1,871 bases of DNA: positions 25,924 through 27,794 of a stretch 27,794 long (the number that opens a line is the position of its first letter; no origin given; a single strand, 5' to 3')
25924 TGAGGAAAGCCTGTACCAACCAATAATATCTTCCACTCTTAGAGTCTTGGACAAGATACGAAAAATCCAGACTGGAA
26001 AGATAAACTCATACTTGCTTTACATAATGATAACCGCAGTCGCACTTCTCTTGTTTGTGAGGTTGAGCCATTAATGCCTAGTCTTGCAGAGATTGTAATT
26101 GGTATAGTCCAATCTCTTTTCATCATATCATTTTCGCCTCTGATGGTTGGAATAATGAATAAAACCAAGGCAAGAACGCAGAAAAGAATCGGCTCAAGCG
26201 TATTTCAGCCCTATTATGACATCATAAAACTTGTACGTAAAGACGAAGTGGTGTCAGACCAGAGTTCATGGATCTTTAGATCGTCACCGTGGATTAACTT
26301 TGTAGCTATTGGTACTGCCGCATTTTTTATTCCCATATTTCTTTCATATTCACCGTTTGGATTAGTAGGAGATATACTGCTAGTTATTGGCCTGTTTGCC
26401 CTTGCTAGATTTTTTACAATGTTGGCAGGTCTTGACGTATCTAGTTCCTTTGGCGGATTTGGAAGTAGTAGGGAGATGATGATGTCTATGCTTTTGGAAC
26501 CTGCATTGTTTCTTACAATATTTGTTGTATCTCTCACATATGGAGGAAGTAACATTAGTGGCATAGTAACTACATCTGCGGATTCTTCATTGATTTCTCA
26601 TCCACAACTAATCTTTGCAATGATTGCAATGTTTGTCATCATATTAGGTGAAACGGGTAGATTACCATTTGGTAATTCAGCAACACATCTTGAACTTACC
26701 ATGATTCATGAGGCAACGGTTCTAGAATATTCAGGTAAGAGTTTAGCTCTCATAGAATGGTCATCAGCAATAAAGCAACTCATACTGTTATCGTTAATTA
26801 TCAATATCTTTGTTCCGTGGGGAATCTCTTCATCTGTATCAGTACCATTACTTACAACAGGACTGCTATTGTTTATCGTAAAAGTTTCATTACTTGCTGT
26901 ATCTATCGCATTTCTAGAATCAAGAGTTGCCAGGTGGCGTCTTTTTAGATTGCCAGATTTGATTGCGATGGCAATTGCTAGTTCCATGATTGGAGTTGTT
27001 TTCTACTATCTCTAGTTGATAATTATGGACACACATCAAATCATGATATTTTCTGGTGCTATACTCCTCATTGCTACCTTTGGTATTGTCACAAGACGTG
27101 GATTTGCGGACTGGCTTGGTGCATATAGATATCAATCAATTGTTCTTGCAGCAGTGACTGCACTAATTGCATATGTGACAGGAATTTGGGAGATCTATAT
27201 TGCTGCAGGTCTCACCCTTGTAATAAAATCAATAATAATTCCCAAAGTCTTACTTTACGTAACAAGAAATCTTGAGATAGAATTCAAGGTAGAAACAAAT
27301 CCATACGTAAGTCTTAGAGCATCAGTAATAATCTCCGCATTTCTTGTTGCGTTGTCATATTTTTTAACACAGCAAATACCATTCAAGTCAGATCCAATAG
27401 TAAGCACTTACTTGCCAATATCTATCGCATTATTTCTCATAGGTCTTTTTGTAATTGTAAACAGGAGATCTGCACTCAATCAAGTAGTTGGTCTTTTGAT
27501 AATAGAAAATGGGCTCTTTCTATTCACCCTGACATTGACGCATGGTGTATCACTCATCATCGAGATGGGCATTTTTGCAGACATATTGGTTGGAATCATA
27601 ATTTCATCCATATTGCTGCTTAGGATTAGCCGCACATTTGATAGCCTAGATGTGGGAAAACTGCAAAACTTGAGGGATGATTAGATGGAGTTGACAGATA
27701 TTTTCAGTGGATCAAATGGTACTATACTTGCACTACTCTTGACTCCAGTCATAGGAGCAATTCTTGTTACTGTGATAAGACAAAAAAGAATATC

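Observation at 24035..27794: Hyf-type (hydrogenase-4 / energy-converting-hydrogenase-related) membrane module in an ammonia-oxidising-archaeon-like genome, cut off before its catalytic subunits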

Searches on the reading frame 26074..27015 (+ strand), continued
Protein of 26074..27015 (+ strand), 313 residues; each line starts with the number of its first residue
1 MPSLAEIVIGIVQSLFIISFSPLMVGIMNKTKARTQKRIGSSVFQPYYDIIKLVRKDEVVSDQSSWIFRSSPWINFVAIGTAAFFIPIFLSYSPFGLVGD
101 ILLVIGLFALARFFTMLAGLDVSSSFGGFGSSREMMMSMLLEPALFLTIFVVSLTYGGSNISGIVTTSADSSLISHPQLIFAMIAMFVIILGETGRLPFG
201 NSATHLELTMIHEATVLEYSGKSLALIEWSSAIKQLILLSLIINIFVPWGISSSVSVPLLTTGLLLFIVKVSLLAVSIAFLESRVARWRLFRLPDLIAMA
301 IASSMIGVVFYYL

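Call 81: search_solved_structures(query=P0001, max_evalue=1e-30, show_alignments=4)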
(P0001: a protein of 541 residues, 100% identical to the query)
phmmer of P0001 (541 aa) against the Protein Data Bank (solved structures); distinct sequences matched with E-value up to 1e-30: 4.
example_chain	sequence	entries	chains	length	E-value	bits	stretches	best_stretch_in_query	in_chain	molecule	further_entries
7z0s_E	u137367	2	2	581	1.7e-86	293.9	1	29-540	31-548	Formate hydrogenlyase subunit 5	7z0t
6cfw_L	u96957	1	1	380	2e-44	155.1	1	175-533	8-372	Membrane-bound hydrogenase subunit alpha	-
7q5y_B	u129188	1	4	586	1e-33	119.7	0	146-464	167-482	NADH-quinone oxidoreductase subunit C/D 2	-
2fug_4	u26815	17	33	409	3.7e-31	111.4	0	174-472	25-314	NADH-quinone oxidoreductase chain 4 | NADH-QUINONE OXIDOREDUCTASE SUBUNIT 4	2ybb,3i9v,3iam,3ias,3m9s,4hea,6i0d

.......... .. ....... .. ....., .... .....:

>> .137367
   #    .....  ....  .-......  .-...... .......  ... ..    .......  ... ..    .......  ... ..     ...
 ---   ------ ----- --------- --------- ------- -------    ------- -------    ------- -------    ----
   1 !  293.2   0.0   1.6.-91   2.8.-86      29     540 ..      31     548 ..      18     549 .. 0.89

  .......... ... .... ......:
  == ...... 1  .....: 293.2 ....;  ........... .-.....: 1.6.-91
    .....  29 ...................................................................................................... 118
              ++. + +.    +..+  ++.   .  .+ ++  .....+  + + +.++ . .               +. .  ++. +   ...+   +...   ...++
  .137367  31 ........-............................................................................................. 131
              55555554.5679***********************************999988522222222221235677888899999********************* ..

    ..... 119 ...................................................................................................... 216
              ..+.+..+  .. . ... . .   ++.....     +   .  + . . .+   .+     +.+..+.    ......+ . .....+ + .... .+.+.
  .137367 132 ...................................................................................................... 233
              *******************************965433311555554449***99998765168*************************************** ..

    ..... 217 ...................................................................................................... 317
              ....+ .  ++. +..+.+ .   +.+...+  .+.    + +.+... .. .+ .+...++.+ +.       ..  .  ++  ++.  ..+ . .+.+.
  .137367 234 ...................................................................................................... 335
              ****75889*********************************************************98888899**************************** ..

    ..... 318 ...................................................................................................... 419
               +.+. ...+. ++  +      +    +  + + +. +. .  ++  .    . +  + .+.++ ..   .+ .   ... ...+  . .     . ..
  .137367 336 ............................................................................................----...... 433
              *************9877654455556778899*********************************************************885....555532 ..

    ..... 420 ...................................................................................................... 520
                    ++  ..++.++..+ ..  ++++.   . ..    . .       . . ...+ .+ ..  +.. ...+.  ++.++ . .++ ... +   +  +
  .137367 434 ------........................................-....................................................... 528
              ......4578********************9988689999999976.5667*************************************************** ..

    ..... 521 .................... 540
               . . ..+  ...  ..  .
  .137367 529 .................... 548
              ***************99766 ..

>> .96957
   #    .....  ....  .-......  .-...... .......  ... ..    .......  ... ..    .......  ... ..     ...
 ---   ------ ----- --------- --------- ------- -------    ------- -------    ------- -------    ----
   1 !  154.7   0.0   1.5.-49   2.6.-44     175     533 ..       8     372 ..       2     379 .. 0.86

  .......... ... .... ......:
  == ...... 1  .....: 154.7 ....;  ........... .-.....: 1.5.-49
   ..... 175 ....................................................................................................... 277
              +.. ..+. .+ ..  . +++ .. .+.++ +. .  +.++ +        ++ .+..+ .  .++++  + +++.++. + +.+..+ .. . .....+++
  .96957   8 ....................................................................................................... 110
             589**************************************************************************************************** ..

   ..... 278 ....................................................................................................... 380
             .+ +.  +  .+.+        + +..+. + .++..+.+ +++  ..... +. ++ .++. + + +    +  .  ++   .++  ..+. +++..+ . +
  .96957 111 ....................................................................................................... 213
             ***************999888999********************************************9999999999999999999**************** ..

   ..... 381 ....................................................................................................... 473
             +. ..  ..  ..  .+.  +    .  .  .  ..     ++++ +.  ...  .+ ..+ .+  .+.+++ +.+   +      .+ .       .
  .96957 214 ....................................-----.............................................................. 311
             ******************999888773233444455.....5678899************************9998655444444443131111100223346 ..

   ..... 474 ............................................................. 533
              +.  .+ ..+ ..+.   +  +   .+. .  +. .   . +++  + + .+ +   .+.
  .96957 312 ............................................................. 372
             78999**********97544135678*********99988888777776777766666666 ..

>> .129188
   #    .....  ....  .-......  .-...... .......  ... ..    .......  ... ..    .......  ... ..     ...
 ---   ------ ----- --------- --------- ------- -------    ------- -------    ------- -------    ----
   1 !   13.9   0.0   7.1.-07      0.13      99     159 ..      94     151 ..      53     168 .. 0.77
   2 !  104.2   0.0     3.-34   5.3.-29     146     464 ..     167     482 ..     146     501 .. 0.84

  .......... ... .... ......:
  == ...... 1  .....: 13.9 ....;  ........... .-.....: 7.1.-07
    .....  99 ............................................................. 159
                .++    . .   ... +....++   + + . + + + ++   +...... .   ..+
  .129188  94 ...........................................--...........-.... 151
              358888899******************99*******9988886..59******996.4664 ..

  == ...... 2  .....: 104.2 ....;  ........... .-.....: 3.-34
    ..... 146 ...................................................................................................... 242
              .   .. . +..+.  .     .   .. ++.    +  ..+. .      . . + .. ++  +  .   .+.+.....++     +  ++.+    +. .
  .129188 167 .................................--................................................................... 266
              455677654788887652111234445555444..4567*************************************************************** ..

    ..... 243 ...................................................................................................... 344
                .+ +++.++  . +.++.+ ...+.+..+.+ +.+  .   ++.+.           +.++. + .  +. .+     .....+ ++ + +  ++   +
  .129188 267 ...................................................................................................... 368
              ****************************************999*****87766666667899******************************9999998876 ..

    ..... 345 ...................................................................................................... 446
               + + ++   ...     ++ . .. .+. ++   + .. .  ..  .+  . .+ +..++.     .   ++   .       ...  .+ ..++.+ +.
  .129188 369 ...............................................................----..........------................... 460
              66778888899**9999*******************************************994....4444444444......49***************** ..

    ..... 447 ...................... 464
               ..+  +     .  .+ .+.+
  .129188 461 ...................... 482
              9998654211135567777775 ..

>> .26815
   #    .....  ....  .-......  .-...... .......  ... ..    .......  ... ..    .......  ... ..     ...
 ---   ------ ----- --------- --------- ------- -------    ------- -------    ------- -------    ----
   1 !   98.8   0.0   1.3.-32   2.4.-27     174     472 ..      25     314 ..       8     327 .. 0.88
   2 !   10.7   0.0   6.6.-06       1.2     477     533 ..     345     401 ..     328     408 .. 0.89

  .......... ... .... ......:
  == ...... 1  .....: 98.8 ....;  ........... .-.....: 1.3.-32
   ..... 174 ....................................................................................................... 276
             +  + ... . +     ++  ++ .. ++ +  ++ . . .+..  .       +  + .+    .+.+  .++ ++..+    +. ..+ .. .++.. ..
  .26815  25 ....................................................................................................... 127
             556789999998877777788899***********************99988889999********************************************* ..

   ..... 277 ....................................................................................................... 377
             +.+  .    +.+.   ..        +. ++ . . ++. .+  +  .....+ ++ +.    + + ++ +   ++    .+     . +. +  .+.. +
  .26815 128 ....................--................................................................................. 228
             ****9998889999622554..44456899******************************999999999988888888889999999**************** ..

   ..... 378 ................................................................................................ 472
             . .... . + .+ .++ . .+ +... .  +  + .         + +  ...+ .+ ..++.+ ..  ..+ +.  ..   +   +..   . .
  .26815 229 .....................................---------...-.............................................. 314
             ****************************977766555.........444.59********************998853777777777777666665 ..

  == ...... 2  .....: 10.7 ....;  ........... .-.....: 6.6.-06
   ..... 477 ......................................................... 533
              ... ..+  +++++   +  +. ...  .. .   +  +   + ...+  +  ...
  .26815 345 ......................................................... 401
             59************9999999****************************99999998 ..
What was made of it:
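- On Respiratory complex I (Nuo): The His is conserved (His183), but Tyr87 aligns to Gly236 (call 81).
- Closest known: Respiratory complex I. Same: Conserved His of the beta1-beta2 loop: Nqo4 His38 aligns to His183 (call 81).
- Closest known: Respiratory complex I. Different: The quinone-ligating Tyr87 aligns to Gly (call 81).
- The complex I quinone-ligating tyrosine is absent: T. thermophilus Nqo4 Tyr87 aligns to Gly236 (call 81). The quinone-binding Tyr is replaced by Gly (call 81).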

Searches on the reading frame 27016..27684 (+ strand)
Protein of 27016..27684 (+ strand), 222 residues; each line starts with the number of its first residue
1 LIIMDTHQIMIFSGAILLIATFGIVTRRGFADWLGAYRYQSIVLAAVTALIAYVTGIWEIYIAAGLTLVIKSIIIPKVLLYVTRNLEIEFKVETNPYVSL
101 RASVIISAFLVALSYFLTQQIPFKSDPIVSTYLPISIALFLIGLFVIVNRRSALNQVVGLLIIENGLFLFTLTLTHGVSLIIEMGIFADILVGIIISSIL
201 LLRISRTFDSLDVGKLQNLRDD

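Call 3: search_protein_families(library=pfam, proteins=[window:27016-27681:+], max_evalue=0.01)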
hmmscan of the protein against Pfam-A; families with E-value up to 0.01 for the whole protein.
window:27016-27681:+ (222 aa): 1 family
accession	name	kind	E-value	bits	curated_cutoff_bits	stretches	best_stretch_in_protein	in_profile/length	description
PF00420.29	Oxidored_q2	-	2.6e-07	30.8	26.1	1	132-220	2-94/95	NADH-ubiquinone/plastoquinone oxidoreductase chain 4L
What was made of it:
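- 27016..27684 (+): hyfE-like gene (222 aa from TTG; alternative starts ATG 27025 or 27043): the C-terminal half is NuoK/MrpC-like. Pfam Oxidored_q2 at residues 132-220 (call 3).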

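Call 4: search_protein_families(library=ncbifam, proteins=[window:27016-27681:+], max_evalue=0.01)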
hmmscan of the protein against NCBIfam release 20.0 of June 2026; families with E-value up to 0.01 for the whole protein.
window:27016-27681:+ (222 aa): 1 family
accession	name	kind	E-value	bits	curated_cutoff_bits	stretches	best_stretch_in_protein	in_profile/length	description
NF008556.0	PRK11492.1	equivalog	3.5e-30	105.5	136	1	9-220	6-215/216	hydrogenase 4 membrane subunit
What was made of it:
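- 27016..27684 (+): NCBIfam 'hydrogenase 4 membrane subunit' NF008556, 105 bits, below the 136 cut-off, residues 9-220 on profile positions 6-215 of 216 (call 4).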

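Call 7: find_encoding_contigs(protein=window:27016-27684:+, flank=10000, max_places=8)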
Protein window:27016-27684:+ (222 aa): no gene with exactly this product is on record in the collection.
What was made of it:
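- Tried and rejected: Exact-protein look-up of HyfE from the TTG start found nothing (call 7), because gene callers used a later ATG.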

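Call 30: search_solved_structures(query=window:27016-27681:+, max_evalue=1, show_alignments=1)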
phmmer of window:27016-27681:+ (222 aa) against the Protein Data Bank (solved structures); distinct sequences matched with E-value up to 1: 3.
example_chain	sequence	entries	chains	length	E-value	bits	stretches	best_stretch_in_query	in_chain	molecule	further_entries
6u8y_G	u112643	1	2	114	0.06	16.5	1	129-202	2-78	Monovalent cation/H+ antiporter subunit C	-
6cfw_G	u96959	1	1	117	0.68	13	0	131-173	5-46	Monovalent cation/H+ antiporter subunit C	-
7qru_C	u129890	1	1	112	0.76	12.9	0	138-195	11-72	Na(+)/H(+) antiporter subunit C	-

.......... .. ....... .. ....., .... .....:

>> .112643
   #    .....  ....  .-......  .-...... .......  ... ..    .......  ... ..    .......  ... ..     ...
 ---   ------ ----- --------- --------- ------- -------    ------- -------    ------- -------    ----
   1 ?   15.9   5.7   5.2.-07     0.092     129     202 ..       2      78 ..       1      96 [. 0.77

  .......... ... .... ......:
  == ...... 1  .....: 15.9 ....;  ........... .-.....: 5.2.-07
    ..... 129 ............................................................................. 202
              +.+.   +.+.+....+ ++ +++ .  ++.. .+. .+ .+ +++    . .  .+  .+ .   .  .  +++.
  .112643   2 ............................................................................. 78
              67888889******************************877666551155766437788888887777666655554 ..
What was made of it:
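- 27016..27684 (+): Only weak hits to MbsG/MbhG/MrpC (call 30).
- On MBS/Mbx-type sulfane reductase or MBH-type sodium-coupled hydrogenase: Only a HyfE-type subunit gives a weak MrpC/MbsG-like hit, E = 0.06 (call 30).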
